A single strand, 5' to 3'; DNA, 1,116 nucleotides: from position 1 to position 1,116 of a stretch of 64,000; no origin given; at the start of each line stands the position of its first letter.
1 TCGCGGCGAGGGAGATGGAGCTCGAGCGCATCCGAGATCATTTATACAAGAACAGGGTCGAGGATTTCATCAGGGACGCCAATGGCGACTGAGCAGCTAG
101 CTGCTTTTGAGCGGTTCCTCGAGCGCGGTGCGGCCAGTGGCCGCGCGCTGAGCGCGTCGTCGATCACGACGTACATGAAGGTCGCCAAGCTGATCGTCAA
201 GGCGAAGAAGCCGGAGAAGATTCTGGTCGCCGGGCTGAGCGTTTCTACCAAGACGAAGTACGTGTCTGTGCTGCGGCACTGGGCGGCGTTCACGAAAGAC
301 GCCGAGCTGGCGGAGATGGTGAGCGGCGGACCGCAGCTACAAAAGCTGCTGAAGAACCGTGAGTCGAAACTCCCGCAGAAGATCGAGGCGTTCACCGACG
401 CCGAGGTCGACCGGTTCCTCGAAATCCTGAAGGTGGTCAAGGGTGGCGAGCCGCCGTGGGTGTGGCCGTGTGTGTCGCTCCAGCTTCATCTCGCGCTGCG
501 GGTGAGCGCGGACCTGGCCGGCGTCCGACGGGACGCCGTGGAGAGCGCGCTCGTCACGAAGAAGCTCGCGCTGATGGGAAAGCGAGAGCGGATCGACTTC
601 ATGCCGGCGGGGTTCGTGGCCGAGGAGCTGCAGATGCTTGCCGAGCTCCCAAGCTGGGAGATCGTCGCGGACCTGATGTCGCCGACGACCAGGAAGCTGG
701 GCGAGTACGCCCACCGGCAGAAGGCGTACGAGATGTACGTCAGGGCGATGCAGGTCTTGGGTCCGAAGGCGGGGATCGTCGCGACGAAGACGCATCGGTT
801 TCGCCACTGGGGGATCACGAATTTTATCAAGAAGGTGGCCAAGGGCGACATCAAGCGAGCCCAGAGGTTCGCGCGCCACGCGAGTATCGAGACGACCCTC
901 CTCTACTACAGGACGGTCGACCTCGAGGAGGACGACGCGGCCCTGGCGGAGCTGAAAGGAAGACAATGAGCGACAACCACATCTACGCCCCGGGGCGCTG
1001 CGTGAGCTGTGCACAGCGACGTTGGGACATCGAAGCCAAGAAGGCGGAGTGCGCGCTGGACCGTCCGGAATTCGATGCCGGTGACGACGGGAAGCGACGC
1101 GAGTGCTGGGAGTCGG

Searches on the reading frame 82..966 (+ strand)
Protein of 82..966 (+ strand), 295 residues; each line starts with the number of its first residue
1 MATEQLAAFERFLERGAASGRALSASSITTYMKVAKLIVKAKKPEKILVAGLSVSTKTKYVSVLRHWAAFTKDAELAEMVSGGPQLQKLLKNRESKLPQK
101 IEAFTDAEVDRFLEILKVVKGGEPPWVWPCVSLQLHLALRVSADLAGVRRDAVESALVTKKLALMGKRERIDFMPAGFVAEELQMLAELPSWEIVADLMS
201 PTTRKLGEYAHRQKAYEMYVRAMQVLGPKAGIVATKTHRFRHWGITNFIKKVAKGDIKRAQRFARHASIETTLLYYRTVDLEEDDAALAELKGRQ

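Call 20: search_protein_families(library=pfam, proteins=[window:82-966:+], max_evalue=0.01)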
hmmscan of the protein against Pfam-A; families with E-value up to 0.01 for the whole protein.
window:82-966:+ (295 aa): 1 family
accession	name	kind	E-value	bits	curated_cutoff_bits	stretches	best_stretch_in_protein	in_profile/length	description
PF00589.27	Phage_integrase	-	0.00036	20.8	27.1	1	211-277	102-167/172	Phage integrase family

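Call 46: find_encoding_contigs(protein=window:82-966:+, flank=10000, max_places=3)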
Protein window:82-966:+ (295 aa): 3 contigs read that carry it; 3 places shown.
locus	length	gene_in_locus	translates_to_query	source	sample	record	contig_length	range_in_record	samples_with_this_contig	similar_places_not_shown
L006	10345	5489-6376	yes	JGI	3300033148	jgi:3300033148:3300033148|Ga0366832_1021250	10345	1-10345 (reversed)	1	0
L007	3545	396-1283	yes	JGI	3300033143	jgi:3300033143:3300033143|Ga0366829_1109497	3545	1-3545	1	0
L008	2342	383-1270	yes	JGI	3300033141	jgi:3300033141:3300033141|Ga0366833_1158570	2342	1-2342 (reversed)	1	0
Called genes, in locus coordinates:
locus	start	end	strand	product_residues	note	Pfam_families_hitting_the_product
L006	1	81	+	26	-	?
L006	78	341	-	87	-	-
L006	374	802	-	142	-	-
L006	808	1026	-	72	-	-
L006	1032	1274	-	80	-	-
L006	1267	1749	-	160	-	-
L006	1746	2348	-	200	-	-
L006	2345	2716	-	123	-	-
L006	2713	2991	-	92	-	-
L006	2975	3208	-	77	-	-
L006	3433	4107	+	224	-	PF04542:Sigma70_r2, PF04545:Sigma70_r4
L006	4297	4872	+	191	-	-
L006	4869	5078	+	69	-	-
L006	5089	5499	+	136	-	-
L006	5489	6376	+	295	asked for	-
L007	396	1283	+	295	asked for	-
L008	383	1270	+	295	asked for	-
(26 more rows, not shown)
